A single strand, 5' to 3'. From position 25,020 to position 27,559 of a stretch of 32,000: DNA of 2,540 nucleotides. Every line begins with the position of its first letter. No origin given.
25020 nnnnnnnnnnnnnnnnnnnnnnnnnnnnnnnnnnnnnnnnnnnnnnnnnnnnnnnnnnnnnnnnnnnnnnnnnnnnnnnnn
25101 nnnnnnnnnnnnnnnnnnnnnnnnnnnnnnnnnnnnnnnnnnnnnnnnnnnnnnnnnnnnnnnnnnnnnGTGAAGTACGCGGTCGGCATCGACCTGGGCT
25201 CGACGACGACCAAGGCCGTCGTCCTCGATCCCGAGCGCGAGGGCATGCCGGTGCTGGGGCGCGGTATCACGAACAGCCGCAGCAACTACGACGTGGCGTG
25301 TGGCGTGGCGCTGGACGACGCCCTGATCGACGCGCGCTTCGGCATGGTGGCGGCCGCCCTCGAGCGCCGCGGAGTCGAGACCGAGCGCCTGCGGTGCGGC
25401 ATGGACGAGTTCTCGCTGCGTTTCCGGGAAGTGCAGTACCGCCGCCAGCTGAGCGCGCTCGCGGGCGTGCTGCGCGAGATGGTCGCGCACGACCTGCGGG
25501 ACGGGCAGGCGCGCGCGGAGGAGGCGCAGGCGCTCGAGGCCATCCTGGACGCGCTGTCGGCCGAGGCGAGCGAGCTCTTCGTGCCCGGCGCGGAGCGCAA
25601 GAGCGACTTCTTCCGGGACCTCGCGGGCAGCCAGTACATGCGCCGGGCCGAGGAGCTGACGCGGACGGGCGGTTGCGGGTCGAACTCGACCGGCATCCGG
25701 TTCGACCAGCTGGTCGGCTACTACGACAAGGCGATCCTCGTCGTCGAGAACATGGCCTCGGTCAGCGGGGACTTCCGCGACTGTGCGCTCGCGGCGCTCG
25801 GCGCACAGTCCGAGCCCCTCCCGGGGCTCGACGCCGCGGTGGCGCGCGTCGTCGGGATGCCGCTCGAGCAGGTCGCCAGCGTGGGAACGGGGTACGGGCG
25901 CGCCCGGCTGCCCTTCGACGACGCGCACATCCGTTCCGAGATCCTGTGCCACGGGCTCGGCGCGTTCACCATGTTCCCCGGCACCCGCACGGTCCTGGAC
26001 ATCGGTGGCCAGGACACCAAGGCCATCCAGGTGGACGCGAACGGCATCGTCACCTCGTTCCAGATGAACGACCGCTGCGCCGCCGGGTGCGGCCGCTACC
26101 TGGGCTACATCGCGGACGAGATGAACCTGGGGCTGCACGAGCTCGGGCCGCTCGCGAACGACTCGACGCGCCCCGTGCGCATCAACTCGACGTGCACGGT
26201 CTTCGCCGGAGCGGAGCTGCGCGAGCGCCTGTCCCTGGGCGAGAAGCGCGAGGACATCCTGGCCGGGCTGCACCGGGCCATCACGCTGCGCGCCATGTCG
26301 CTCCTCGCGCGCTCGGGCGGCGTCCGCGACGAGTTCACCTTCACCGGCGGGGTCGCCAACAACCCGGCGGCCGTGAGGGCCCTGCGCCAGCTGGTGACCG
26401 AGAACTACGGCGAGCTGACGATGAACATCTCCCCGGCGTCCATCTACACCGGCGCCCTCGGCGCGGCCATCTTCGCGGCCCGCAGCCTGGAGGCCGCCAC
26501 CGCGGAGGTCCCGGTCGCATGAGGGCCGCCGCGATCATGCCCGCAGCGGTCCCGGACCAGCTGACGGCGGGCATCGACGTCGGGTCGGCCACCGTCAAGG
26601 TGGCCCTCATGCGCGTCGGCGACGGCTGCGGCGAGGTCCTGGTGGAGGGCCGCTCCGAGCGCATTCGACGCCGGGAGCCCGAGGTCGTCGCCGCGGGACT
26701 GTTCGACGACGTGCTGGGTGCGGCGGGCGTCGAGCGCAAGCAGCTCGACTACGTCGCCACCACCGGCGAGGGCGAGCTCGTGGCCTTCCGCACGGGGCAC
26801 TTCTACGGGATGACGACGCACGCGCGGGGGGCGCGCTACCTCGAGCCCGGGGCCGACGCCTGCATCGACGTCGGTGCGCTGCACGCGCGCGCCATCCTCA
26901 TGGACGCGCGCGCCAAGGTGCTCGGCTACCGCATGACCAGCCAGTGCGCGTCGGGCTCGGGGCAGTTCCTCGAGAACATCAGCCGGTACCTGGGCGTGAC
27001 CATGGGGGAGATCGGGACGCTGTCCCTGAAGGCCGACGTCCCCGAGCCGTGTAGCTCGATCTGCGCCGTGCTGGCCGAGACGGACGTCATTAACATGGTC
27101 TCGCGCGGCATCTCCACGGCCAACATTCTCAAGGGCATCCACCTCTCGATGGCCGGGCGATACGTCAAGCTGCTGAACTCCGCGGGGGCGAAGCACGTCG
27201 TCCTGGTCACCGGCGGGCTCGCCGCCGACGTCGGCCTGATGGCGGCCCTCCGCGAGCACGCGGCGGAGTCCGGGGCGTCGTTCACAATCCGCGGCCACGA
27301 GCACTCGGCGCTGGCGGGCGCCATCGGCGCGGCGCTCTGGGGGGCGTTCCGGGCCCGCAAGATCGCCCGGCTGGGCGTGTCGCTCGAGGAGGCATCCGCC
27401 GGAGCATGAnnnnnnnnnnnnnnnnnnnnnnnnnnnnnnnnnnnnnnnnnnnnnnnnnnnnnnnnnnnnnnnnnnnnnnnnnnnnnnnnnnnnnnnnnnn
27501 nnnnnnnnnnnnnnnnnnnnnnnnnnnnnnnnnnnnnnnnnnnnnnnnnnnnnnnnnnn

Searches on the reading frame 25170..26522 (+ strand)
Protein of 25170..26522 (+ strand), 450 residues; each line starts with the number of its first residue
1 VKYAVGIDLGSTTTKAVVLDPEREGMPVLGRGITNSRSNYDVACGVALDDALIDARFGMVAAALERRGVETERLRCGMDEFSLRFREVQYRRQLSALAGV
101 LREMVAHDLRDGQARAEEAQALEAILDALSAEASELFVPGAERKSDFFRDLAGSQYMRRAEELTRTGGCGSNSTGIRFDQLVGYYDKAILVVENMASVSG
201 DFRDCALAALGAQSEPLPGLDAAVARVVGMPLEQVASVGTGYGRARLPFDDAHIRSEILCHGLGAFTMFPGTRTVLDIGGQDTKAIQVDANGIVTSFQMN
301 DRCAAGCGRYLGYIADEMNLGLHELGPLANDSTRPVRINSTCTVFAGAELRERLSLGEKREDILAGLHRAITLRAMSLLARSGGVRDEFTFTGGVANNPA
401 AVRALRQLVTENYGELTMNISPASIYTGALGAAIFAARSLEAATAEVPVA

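Call 10: search_protein_families(library=ncbifam, proteins=[window:25170-26522:+], max_evalue=0.001)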
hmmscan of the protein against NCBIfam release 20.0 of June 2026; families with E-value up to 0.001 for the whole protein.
window:25170-26522:+ (450 aa): 6 families
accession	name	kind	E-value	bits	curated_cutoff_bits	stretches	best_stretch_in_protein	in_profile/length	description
TIGR02259.1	benz_CoA_red_A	equivalog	7e-166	552.3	578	1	1-436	1-432/432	benzoyl-CoA reductase subunit A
TIGR00241.1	CoA_E_activ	domain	8.3e-53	179.5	125.4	1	228-434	48-247/248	acyl-CoA dehydratase activase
TIGR03192.1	benz_CoA_bzdQ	equivalog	7.9e-41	140.4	380.2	1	226-436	79-286/293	benzoyl-CoA reductase, bzd-type, subunit Q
TIGR02261.1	benz_CoA_red_D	equivalog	2e-29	102.6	312.85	1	232-435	59-261/262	benzoyl-CoA reductase subunit D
TIGR03286.1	methan_mark_15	hypoth_equivalog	2.7e-25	89.2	455.75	1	228-437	192-402/404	methanogenesis marker 15 protein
NF009842.0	PRK13317.1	equivalog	7e-05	22.3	234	0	1-22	1-22/277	type II pantothenate kinase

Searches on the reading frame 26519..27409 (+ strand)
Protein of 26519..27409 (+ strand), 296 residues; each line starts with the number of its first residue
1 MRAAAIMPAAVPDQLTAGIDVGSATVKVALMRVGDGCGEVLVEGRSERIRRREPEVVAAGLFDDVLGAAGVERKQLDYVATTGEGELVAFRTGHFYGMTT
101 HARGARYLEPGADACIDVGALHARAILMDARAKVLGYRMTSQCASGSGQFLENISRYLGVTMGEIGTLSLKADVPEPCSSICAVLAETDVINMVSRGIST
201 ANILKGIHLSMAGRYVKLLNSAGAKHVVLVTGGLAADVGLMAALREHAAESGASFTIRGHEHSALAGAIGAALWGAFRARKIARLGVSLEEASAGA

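Call 10: search_protein_families(library=ncbifam, proteins=[window:26519-27409:+], max_evalue=0.001)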
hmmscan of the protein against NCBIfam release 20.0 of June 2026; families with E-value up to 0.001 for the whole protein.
window:26519-27409:+ (296 aa): 5 families
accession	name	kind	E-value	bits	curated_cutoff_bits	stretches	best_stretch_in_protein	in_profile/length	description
TIGR02261.1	benz_CoA_red_D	equivalog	3.3e-104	347.7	312.85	1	15-275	2-262/262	benzoyl-CoA reductase subunit D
TIGR00241.1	CoA_E_activ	domain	5.9e-40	137.4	125.4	1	16-273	2-247/248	acyl-CoA dehydratase activase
TIGR03192.1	benz_CoA_bzdQ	equivalog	2.1e-27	96.3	380.2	1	15-276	33-287/293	benzoyl-CoA reductase, bzd-type, subunit Q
TIGR03286.1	methan_mark_15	hypoth_equivalog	1.2e-18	67.3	455.75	1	13-274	143-400/404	methanogenesis marker 15 protein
TIGR02259.1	benz_CoA_red_A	equivalog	1.3e-17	63.7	578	1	76-272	230-429/432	benzoyl-CoA reductase subunit A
